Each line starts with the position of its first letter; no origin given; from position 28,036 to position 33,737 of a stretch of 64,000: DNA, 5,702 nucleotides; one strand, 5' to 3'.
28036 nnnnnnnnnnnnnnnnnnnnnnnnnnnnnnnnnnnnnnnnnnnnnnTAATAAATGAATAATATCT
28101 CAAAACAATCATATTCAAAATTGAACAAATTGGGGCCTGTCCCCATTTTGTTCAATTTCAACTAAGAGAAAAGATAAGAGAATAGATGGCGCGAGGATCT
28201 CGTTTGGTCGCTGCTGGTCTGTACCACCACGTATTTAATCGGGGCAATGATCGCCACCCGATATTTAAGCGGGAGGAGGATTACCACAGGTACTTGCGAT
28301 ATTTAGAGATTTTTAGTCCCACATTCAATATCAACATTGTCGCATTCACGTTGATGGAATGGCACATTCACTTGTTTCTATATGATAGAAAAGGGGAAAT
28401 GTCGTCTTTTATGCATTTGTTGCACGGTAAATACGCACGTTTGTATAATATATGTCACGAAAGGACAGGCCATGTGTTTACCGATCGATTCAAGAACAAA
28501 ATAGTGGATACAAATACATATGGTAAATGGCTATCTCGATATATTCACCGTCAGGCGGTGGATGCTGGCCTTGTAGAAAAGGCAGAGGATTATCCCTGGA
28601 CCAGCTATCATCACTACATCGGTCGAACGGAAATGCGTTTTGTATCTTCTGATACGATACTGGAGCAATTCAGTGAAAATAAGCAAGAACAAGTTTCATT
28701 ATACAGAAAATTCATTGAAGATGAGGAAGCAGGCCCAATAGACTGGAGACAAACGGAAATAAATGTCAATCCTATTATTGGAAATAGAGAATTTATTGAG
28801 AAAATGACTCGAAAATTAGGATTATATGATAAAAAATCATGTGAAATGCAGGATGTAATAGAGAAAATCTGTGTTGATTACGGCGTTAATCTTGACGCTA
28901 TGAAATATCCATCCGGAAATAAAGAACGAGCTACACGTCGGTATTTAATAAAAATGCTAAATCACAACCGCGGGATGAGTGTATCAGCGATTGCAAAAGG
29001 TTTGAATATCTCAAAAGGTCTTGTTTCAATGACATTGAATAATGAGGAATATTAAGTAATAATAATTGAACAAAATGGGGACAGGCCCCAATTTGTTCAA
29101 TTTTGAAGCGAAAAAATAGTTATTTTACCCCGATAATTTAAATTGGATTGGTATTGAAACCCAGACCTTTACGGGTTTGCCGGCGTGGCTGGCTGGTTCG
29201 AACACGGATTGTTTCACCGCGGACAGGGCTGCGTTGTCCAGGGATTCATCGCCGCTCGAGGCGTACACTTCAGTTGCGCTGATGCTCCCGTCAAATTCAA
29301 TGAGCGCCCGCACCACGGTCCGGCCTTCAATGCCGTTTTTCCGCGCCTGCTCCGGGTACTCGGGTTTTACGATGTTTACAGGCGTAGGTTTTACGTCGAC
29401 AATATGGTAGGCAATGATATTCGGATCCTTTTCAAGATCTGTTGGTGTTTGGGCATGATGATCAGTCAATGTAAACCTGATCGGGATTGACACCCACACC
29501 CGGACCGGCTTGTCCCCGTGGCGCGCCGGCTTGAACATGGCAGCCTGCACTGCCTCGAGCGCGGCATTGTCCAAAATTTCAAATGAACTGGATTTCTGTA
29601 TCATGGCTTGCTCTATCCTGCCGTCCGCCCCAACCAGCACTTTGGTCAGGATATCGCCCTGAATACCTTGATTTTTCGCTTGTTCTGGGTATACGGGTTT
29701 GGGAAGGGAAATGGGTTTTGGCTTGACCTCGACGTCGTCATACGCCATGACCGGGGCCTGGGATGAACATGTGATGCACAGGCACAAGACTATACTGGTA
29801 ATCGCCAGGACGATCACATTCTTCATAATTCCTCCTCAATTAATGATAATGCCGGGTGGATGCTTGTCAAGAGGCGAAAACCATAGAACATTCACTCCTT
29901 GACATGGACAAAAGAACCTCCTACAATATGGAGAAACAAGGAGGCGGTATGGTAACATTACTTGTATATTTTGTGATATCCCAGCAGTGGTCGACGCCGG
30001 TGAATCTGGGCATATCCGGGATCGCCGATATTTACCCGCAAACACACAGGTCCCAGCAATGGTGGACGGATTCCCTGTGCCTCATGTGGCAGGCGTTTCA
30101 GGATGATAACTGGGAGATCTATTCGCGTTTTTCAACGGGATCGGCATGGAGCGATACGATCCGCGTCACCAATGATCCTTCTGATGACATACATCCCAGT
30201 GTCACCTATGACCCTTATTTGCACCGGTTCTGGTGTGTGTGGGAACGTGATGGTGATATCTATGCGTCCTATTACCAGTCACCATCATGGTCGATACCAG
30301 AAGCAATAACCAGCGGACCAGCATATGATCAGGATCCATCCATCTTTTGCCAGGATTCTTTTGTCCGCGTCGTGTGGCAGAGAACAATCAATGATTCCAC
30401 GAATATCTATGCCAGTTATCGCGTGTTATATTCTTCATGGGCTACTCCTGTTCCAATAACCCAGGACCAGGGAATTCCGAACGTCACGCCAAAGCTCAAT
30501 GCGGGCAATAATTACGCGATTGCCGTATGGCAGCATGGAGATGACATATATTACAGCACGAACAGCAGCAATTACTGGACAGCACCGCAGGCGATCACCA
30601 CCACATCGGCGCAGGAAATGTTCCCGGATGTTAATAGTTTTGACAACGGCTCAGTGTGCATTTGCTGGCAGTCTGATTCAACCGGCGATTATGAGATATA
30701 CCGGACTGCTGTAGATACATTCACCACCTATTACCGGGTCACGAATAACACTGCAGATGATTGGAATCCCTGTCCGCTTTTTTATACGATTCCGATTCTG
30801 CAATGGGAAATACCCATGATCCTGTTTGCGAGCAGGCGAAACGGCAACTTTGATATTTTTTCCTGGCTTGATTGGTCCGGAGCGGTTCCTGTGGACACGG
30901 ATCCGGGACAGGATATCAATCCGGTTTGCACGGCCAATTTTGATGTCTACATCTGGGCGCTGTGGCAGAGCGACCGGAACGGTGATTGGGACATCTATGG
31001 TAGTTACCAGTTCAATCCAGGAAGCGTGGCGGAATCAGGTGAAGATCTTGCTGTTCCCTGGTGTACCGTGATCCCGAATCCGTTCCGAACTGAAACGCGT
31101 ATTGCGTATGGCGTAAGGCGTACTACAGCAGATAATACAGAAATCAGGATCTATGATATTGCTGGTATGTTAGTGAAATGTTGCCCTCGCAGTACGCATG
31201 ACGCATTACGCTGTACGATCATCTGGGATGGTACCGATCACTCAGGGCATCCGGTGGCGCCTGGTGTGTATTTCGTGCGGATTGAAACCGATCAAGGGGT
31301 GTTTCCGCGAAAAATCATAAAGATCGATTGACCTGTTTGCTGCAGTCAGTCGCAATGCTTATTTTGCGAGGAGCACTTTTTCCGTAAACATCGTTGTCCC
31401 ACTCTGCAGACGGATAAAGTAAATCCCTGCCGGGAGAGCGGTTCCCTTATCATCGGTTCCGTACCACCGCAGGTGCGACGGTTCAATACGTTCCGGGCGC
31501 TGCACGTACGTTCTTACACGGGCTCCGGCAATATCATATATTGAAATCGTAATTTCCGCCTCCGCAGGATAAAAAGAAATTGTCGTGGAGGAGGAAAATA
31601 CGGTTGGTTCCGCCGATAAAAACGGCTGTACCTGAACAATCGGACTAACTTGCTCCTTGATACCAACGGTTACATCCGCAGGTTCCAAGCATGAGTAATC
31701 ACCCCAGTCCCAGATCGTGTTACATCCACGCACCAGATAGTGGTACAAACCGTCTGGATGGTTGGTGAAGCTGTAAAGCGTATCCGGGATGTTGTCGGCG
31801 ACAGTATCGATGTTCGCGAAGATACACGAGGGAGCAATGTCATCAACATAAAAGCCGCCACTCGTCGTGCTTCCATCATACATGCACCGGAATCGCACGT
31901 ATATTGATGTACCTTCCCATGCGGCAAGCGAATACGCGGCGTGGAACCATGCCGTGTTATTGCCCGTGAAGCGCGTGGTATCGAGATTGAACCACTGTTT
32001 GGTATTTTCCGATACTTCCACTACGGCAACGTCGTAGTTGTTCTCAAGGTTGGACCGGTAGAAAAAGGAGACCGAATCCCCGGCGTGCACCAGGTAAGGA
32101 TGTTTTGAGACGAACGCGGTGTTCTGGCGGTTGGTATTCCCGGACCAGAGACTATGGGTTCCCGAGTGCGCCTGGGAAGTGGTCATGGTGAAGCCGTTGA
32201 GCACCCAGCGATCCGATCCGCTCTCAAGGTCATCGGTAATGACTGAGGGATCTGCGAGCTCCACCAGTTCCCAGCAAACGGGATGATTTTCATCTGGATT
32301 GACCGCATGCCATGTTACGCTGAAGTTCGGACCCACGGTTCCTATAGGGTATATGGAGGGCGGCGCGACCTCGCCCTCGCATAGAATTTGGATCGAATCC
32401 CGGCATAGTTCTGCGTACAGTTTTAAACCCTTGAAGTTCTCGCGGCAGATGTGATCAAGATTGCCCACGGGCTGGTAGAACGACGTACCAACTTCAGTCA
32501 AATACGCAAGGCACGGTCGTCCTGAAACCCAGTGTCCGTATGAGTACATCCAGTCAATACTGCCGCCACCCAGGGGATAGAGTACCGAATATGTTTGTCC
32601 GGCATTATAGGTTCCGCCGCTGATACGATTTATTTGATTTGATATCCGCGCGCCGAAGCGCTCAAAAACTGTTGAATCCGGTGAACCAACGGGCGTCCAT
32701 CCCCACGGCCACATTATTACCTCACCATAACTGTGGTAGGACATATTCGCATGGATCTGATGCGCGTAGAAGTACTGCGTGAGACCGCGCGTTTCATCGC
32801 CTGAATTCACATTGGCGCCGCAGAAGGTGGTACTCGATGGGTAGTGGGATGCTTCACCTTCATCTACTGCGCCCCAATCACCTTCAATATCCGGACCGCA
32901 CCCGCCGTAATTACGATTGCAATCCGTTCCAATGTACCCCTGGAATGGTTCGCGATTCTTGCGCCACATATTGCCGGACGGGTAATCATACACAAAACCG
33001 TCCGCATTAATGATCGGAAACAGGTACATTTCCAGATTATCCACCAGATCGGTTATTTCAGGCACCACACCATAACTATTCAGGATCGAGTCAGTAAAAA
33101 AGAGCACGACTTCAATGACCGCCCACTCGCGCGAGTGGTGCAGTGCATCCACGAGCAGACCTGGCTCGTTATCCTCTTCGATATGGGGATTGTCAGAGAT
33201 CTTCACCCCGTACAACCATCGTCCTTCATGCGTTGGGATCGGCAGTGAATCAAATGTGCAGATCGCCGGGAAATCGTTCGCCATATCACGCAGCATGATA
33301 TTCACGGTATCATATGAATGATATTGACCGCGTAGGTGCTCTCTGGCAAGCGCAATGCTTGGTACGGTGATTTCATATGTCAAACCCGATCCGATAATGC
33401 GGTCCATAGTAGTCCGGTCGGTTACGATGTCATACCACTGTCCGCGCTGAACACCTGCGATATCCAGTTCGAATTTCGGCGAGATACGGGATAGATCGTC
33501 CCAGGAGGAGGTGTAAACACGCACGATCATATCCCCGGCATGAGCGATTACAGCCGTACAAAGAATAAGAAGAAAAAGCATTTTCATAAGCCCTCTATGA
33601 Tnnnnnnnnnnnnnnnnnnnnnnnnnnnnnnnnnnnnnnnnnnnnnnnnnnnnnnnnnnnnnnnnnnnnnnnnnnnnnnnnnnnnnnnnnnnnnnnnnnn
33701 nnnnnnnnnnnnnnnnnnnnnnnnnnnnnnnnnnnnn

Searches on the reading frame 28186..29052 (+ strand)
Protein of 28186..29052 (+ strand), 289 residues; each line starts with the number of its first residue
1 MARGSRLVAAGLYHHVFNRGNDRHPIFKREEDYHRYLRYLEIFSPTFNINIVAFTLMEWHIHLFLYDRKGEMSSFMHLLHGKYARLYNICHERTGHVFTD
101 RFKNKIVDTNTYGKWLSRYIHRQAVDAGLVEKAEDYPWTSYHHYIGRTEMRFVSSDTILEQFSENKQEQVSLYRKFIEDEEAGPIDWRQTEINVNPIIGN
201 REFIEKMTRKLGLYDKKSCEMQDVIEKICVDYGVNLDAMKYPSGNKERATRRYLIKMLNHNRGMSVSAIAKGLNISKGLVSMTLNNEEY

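Call 5: search_protein_families(library=pfam, proteins=[window:28186-29052:+], max_evalue=0.01)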
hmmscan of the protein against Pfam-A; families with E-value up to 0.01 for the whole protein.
window:28186-29052:+ (289 aa): 4 families
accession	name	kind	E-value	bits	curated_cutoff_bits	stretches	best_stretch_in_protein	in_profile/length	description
PF01797.21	Y1_Tnp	-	1.6e-11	44.8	23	1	12-123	5-121/121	Transposase IS200 like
PF01022.26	HTH_5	-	0.0043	17.3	22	0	250-284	3-36/47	Bacterial regulatory protein, arsR family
PF12802.13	MarR_2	-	0.0065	17.1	27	0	257-285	13-42/61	MarR family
PF12840.13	HTH_20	-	0.0065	16.9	27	0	250-284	5-39/51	Helix-turn-helix domain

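Call 6: search_protein_families(library=ncbifam, proteins=[window:28186-29052:+], max_evalue=0.01)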
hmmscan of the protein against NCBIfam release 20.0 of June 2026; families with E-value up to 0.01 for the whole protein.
window:28186-29052:+ (289 aa): 3 families
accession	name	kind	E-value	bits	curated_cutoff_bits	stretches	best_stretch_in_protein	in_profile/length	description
NF047646.1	REP_Tyr_transpos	equivalog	4.7e-11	42.8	80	1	20-138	18-145/146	REP-associated tyrosine transposase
NF047515.1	SpiroCoCo_C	equivalog_domain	2.3e-05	23.7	125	0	243-284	274-313/313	SpiroCoCo family coiled-coil protein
NF033573.1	transpos_IS200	equivalog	6e-05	23.3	55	1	10-94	10-93/126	IS200/IS605 family transposase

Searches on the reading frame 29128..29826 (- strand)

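Call 5: search_protein_families(library=pfam, proteins=[window:29128-29826:-], max_evalue=0.01)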
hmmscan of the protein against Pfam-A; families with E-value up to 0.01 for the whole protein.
window:29128-29826:- (233 aa): 3 families
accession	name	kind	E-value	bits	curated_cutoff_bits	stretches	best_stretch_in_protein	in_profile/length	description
PF03544.19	TonB_C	-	3.5e-48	162.4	24.6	2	42-120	1-79/79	Gram-negative bacterial TonB protein C-terminal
PF13103.11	TonB_2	-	5.1e-10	39.8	22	2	62-109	31-78/85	TonB C terminal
PF21507.2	V18-19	-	0.0065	15.7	27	0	130-194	35-99/380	Sputnik minor capsid protein V18/19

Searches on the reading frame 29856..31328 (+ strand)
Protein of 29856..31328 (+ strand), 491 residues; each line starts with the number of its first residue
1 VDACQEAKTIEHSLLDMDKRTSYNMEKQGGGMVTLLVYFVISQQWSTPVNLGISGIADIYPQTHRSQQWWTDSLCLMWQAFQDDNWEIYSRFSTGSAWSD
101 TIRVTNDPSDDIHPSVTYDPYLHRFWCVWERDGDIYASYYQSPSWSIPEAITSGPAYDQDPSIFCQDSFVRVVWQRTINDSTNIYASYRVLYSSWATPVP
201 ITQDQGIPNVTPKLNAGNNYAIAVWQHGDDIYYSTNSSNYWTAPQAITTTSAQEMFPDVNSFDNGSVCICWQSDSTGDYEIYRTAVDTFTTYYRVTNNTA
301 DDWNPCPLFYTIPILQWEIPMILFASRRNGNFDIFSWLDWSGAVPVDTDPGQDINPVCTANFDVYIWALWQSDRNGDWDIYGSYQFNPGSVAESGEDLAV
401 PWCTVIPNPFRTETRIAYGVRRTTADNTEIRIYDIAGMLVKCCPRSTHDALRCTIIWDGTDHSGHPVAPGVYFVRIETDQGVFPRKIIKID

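Call 72: search_protein_families(library=pfam, proteins=[window:29856-31328:+], max_evalue=0.0001)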
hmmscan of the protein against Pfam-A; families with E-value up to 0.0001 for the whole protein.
window:29856-31328:+ (491 aa): 1 family
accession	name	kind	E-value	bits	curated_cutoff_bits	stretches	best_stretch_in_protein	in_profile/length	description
PF13860.13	FlgD_ig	-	5.3e-07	30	27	1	423-480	20-77/79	FlgD Ig-like domain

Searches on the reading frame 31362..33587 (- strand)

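Call 26: search_protein_families(library=pfam, proteins=[window:31362-33587:-], max_evalue=0.00001)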
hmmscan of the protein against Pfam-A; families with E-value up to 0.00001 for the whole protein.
window:31362-33587:- (742 aa): 3 families
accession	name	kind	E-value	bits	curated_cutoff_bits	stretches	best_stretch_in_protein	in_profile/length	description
PF00246.29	Peptidase_M14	-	1.9e-54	185.7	21.6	1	98-386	4-285/286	Zinc carboxypeptidase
PF20773.4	InhA-like_MAM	-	3.4e-09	36.9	26.9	1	468-585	29-161/191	Immune inhibitor A-like, MAM domain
PF13860.13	FlgD_ig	-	4.5e-06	27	27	0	672-729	14-75/79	FlgD Ig-like domain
